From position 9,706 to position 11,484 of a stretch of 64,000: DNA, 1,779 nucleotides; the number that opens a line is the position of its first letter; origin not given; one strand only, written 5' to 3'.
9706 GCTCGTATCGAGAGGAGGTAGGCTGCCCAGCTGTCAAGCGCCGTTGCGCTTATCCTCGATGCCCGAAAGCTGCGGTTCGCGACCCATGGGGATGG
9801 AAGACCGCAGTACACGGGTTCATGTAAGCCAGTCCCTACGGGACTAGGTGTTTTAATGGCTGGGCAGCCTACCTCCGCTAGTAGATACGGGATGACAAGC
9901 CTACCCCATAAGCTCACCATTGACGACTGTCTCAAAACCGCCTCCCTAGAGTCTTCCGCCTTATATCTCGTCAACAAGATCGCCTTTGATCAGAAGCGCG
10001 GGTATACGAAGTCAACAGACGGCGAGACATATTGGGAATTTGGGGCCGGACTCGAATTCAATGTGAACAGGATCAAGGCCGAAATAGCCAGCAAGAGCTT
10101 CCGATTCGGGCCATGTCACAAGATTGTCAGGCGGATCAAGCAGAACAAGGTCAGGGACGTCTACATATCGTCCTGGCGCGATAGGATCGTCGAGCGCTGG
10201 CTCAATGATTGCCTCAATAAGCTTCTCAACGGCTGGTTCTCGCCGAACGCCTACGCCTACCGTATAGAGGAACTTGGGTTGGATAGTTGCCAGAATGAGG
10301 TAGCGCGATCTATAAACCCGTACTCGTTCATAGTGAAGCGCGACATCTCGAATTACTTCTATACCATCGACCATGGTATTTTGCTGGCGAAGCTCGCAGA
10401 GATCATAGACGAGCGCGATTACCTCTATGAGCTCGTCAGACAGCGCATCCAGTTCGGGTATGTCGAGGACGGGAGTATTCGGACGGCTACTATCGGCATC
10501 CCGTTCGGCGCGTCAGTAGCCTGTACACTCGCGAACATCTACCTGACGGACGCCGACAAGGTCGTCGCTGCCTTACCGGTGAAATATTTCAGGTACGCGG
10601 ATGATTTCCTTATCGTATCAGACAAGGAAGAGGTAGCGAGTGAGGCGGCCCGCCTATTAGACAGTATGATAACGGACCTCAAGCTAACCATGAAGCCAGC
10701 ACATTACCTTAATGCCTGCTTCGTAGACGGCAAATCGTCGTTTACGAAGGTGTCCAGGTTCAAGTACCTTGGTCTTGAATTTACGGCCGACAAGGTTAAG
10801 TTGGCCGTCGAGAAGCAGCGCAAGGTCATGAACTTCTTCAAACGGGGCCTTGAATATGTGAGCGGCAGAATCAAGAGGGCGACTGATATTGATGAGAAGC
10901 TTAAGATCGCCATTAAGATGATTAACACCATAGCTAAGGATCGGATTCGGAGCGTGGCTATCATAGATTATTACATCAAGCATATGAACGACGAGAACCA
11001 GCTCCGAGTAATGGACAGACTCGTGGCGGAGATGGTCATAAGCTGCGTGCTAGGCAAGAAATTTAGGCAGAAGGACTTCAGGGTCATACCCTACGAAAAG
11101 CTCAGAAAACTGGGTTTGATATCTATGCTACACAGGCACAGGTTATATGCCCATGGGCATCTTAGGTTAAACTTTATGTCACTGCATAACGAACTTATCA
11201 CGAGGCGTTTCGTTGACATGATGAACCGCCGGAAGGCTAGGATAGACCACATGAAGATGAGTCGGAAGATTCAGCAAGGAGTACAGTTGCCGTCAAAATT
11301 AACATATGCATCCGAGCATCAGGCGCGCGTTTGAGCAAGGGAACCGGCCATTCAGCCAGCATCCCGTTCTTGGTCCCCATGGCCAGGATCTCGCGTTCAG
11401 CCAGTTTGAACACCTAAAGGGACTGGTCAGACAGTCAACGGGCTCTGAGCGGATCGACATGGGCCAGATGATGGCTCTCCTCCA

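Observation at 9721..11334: Reverse transcriptase preceded by inverted-repeat-flanked structured RNA (retron-like)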

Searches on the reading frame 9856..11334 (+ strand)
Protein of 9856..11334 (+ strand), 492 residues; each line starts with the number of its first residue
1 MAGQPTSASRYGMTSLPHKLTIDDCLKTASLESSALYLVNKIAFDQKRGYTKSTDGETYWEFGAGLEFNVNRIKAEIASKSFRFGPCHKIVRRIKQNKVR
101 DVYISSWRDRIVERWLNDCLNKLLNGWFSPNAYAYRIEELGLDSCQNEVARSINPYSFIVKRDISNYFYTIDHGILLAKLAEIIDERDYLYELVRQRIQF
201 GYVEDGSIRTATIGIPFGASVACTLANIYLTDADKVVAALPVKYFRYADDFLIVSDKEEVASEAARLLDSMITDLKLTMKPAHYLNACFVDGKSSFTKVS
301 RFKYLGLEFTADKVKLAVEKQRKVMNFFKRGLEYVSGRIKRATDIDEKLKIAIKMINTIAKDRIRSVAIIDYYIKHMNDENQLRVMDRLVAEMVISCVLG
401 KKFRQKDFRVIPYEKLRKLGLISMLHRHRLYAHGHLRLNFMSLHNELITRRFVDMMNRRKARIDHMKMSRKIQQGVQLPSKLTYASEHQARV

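Call 3: search_protein_families(library=pfam, proteins=[window:9856-11334:+], max_evalue=0.01)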
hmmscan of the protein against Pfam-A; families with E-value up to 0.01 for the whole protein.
window:9856-11334:+ (492 aa): 1 family
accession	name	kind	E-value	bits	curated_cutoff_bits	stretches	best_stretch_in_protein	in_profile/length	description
PF00078.32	RVT_1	-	5e-19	69.3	29.6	1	97-308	7-204/205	Reverse transcriptase (RNA-dependent DNA polymerase)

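Call 4: search_protein_families(library=padloc, proteins=[window:9856-11334:+], max_evalue=0.01)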
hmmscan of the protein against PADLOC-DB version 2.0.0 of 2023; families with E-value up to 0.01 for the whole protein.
window:9856-11334:+ (492 aa): 58 families (the best 25 are shown)
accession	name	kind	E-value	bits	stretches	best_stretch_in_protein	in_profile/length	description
PDLC01136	RT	-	2.5e-41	139.9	1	51-279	23-237/263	RT (reverse transcriptase)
PDLC03754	RT_UG17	-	1e-39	134.6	1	49-459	27-417/429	DRT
PDLC03764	RT_UG26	-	1.2e-38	131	1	74-428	46-392/398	DRT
PDLC03779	RT_UG4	-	1.5e-28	97.8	1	60-325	27-274/307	DRT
PDLC02063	Cas1_IIIb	-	2.6e-28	96.9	1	65-378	41-284/617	-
PDLC03757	Drt2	-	6.1e-25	86.2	2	208-335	281-408/502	DRT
PDLC03766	Drt9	-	1.2e-22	78.4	1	73-325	74-320/488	DRT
PDLC03778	RT_UG39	-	1.4e-20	71.8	2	207-283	286-364/541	DRT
PDLC03759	RT_UG21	-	2e-19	67.7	1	151-281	136-259/503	DRT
PDLC03768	Drt3a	-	2.6e-19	68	1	80-326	76-271/411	DRT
PDLC01607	RT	-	2.4e-17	61.6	1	105-308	6-160/161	"CAS-I,CAS-II,CAS-III,CAS-IV,CAS-V,CAS-VI; acquisition_associated"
PDLC03765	RT_UG27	-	4.4e-17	60.1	1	72-394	43-350/420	DRT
PDLC03771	RT_UG32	-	1.8e-16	57.9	1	146-271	151-269/521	DRT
PDLC02173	Drt2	-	3.1e-16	57.6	1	211-345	227-364/425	-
PDLC03756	RT_UG19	-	6.6e-16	56.5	1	155-379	145-364/562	DRT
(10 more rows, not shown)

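Call 9: search_protein_families(library=phrogs, proteins=[window:9856-11334:+], max_evalue=0.001)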
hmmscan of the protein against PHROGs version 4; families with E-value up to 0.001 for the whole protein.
window:9856-11334:+ (492 aa): 2 families
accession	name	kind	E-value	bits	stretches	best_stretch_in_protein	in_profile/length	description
phrog_1423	-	DNA, RNA and nucleotide metabolism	1.6e-38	133.5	1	36-390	112-438/1040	Reverse transcriptase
phrog_2825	-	DNA, RNA and nucleotide metabolism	8.3e-05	22.9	1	157-324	110-264/336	polymerase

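Call 13: find_homologous_proteins(query=window:9856-11334:+)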
Query window:9856-11334:+ (492 aa): 4379 proteins with E <= 0.001 among 8000 candidates; the best 120 are listed.
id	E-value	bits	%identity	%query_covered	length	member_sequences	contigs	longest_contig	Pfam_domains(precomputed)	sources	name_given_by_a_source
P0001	0.0e+0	1076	100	98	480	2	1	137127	PF00078.33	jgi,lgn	jgi:retron-type reverse transcriptase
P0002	5.1e-191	654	60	96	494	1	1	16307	PF00078.33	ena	-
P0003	1.9e-163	563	55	92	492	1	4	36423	PF00078.33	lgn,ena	-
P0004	7.0e-158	544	51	93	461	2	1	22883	PF00078.33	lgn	-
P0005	3.0e-157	542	49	92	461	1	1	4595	PF00078.33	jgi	jgi:hypothetical protein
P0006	4.0e-156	539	49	93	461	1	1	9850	PF00078.33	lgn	-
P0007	4.5e-156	538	50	93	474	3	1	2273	PF00078.33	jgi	jgi:hypothetical protein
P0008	2.7e-155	536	53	93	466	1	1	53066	PF00078.33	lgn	-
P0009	2.9e-155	536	53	92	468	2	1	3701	PF00078.33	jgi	jgi:hypothetical protein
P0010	2.0e-151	523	49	93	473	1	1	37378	PF00078.33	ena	-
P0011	6.7e-151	521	52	92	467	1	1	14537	PF00078.33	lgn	-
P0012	2.6e-150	519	51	96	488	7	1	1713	PF00078.33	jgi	-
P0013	4.1e-150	519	52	92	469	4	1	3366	PF00078.33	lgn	-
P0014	1.6e-149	517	50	94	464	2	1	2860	PF00078.33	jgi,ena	jgi:retron-type reverse transcriptase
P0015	4.4e-149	515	51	95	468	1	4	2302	PF00078.33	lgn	-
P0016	4.9e-148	512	53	92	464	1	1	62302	PF00078.33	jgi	jgi:retron-type reverse transcriptase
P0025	1.4e-144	501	50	91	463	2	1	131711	PF00078.33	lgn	-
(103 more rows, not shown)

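Call 23: find_related_loci(query=A1, collection=viral_contigs, flank=4000)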
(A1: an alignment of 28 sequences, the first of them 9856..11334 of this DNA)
Query A1 (492 aa) in viral_contigs; peptide patterns used: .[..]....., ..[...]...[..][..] (x = any residue, [..] = any of these).
599 stretches matched a pattern (row limit reached: there are more); 494 encode a relative of the query (tblastn E <= 1e-3); the best 80 are kept; 80 distinct loci.
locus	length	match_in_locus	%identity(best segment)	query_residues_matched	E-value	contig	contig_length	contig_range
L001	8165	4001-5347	46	20-474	6e-139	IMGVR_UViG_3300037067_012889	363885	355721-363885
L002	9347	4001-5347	45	20-474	3e-135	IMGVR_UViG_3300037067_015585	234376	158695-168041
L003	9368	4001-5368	50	20-473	3e-154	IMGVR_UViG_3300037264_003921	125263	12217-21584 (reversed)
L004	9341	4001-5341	46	20-474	1e-133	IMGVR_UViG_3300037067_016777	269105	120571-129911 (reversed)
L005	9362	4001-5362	46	3-474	8e-93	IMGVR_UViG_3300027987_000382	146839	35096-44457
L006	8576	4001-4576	27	62-262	1e-15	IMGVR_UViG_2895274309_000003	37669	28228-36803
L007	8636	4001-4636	27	61-280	7e-15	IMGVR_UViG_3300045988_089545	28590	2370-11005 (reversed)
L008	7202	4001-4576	27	62-262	6e-14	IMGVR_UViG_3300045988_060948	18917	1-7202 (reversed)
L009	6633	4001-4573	25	61-259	6e-14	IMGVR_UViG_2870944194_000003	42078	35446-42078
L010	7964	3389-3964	27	62-262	8e-14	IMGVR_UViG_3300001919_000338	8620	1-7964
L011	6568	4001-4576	27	62-262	8e-14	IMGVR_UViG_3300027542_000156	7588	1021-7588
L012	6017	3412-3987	27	62-262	8e-14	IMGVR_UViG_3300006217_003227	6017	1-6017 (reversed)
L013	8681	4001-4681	28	49-280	1e-13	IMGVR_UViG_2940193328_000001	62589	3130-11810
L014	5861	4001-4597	29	83-291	1e-13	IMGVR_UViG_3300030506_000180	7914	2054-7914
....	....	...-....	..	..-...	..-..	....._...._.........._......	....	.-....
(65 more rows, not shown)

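Call 26: find_related_loci(query=A1, collection=metagenome_contigs, flank=3000)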
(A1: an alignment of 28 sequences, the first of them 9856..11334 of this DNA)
Query A1 (492 aa) in metagenome_contigs; peptide patterns used: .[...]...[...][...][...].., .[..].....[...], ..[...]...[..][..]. (x = any residue, [..] = any of these).
600 stretches matched a pattern (row limit reached: there are more); 482 encode a relative of the query (tblastn E <= 1e-3); the best 80 are kept; 80 distinct loci.
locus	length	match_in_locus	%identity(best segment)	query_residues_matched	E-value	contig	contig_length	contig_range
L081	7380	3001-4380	51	20-476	2e-158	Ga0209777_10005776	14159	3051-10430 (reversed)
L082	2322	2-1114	53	120-490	2e-134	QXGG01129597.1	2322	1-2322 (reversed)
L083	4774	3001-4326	41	13-449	1e-101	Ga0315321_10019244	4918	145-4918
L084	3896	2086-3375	39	19-441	1e-94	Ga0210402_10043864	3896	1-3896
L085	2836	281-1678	39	6-458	6e-95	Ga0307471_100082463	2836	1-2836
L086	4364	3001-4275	37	19-436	5e-92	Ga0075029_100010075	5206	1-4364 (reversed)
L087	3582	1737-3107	39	3-452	5e-93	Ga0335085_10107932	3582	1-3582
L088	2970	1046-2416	38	6-452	1e-93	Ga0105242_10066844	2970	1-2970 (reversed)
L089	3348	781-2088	39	5-434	3e-92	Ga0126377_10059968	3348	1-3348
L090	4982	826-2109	39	24-446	2e-90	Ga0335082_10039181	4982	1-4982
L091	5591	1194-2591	36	5-461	5e-90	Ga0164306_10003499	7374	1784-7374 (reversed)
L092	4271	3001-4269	38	13-428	6e-90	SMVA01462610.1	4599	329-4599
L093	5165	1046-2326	38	20-441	8e-90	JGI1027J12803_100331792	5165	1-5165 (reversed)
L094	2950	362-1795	36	27-462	1e-89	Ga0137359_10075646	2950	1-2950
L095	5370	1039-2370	37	13-450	1e-86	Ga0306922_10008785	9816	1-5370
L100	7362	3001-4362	36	14-460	1e-85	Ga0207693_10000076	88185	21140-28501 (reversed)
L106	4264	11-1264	38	31-441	3e-85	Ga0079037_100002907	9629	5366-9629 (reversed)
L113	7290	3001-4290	36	19-441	4e-84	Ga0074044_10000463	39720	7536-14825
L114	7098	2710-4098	35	5-461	8e-84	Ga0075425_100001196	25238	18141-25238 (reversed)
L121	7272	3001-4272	39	24-441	2e-88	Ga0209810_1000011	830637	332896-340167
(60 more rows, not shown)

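Call 28: find_encoding_contigs(protein=P0002, flank=5000, max_places=2)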
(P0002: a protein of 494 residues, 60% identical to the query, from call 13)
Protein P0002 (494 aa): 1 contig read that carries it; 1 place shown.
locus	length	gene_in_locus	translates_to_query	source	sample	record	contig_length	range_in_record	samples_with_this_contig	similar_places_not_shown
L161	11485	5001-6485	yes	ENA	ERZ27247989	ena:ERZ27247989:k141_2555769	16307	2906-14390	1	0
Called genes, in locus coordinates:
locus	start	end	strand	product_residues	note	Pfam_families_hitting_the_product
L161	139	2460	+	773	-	-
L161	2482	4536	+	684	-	-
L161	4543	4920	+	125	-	-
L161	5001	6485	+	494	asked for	PF00078:RVT_1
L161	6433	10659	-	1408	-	PF00535:Glycos_transf_2, PF10111:Glyco_tranf_2_2 (faint), PF13641:Glyco_tranf_2_3 (faint), PF02709:Glyco_transf_7C (weak), PF00535:Glycos_transf_2, PF13578:Methyltransf_24, PF13712:Glyco_tranf_2_5 (weak)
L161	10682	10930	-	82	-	-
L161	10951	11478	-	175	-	PF05708:Peptidase_C92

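Call 29: find_encoding_contigs(protein=P0003, flank=5000, max_places=2)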
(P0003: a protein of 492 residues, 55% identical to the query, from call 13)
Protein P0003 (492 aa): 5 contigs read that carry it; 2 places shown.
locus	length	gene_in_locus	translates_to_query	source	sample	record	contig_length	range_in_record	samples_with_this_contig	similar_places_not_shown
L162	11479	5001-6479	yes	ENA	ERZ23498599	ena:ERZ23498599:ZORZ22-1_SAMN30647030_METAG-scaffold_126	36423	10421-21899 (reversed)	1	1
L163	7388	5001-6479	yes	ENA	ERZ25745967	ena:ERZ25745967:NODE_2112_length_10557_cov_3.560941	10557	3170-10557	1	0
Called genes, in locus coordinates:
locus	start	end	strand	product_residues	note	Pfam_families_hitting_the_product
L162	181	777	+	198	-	-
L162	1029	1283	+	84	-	-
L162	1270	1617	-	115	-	-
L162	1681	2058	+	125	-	-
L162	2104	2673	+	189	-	-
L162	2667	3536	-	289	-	PF03721:UDPG_MGDP_dh_N, PF00984:UDPG_MGDP_dh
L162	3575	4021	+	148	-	-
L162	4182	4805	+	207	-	-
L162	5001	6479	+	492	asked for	PF00078:RVT_1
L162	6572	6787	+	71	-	-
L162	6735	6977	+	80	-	-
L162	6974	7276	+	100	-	-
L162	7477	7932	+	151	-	PF02675:AdoMet_dc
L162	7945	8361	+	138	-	-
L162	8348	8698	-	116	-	-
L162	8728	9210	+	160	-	PF01467:CTP_transf_like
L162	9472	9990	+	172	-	-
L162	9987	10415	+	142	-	-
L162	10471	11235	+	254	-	-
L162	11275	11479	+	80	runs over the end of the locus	-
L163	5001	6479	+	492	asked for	PF00078:RVT_1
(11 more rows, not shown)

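Call 30: find_encoding_contigs(protein=P0008, flank=5000, max_places=2)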
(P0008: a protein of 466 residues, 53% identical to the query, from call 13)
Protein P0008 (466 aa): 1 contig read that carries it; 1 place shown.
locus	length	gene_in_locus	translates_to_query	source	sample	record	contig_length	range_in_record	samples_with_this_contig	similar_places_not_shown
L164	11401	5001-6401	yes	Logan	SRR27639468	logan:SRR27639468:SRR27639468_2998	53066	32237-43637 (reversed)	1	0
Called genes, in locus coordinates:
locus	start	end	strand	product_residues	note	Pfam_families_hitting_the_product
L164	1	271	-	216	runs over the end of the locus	-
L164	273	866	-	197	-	PF05406:WGR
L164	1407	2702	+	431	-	-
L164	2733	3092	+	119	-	-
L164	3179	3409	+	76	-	-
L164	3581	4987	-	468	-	-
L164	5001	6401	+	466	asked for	PF00078:RVT_1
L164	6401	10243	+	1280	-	-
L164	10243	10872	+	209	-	-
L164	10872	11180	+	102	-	-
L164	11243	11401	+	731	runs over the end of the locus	PF04717:Phage_base_V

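Call 31: find_encoding_contigs(protein=P0004, flank=4000, max_places=1)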
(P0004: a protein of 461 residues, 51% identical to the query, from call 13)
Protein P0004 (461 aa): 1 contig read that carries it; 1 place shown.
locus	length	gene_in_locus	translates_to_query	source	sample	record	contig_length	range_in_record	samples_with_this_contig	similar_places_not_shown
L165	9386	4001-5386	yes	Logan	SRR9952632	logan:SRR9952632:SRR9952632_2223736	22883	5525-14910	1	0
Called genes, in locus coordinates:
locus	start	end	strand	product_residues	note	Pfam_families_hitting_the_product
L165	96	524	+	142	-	PF12568:PanZ (weak), PF00583:Acetyltransf_1, PF13673:Acetyltransf_10, PF13508:Acetyltransf_7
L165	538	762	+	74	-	PF09834:DUF2061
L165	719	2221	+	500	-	-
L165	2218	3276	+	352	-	-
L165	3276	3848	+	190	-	-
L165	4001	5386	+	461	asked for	PF00078:RVT_1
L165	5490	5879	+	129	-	-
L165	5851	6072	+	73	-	-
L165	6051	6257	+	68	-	-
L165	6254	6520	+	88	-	-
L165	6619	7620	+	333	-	-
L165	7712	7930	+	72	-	-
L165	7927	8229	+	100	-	-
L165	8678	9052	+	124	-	-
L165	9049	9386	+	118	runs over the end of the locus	-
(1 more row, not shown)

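Call 32: find_encoding_contigs(protein=P0010, flank=4000, max_places=1)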
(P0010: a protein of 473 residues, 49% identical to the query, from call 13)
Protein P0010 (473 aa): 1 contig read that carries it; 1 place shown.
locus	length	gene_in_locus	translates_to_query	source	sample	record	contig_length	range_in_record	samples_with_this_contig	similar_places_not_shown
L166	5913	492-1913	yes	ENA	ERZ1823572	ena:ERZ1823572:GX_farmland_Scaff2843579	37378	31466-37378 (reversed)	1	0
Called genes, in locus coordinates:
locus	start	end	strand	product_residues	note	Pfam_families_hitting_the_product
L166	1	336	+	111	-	?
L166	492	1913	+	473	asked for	PF00078:RVT_1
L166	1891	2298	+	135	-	-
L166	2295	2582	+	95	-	-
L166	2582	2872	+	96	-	-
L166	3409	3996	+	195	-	PF08795:DUF1796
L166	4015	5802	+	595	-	PF02771:Acyl-CoA_dh_N, PF02770:Acyl-CoA_dh_M, PF00441:Acyl-CoA_dh_1, PF21263:Acyl-CoA-dh_C (faint), PF21343:ACAD9-ACADV_C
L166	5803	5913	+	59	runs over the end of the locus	-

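Call 33: find_encoding_contigs(protein=P0016, flank=4000, max_places=1)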
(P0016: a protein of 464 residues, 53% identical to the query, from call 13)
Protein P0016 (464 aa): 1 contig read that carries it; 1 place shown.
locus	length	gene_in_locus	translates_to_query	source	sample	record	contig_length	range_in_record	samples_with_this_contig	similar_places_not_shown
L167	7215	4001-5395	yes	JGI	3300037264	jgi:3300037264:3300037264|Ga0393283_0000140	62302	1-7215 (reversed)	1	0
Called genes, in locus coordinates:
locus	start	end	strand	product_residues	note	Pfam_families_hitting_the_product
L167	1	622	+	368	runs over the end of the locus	PF01041:DegT_DnrJ_EryC1, PF00155:Aminotran_1_2 (weak), PF01053:Cys_Met_Meta_PP (weak), PF01212:Beta_elim_lyase (weak)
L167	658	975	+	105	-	-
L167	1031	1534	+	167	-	-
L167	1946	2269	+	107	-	-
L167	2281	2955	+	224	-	PF13489:Methyltransf_23, PF13847:Methyltransf_31, PF08241:Methyltransf_11, PF08242:Methyltransf_12, PF13649:Methyltransf_25, PF20922:Anamorsin_N (faint)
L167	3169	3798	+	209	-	-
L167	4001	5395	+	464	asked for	PF00078:RVT_1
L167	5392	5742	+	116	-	PF00313:CSD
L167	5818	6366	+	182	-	-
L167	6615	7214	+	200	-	?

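Call 34: find_encoding_contigs(protein=P0025, flank=4000, max_places=1)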
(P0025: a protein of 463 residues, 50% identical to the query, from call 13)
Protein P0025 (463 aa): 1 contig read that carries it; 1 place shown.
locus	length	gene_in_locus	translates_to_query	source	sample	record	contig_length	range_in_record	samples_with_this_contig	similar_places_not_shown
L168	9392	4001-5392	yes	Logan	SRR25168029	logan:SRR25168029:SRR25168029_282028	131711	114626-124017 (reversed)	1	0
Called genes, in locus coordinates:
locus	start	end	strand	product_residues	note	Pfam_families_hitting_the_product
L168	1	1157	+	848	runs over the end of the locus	-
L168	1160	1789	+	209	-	-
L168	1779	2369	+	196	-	-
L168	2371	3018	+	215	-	-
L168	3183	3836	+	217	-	-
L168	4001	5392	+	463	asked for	PF00078:RVT_1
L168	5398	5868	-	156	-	-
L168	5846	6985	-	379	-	PF00749:tRNA-synt_1c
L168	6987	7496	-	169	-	-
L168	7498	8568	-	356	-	PF00692:dUTPase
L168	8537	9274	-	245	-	-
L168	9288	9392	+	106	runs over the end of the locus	-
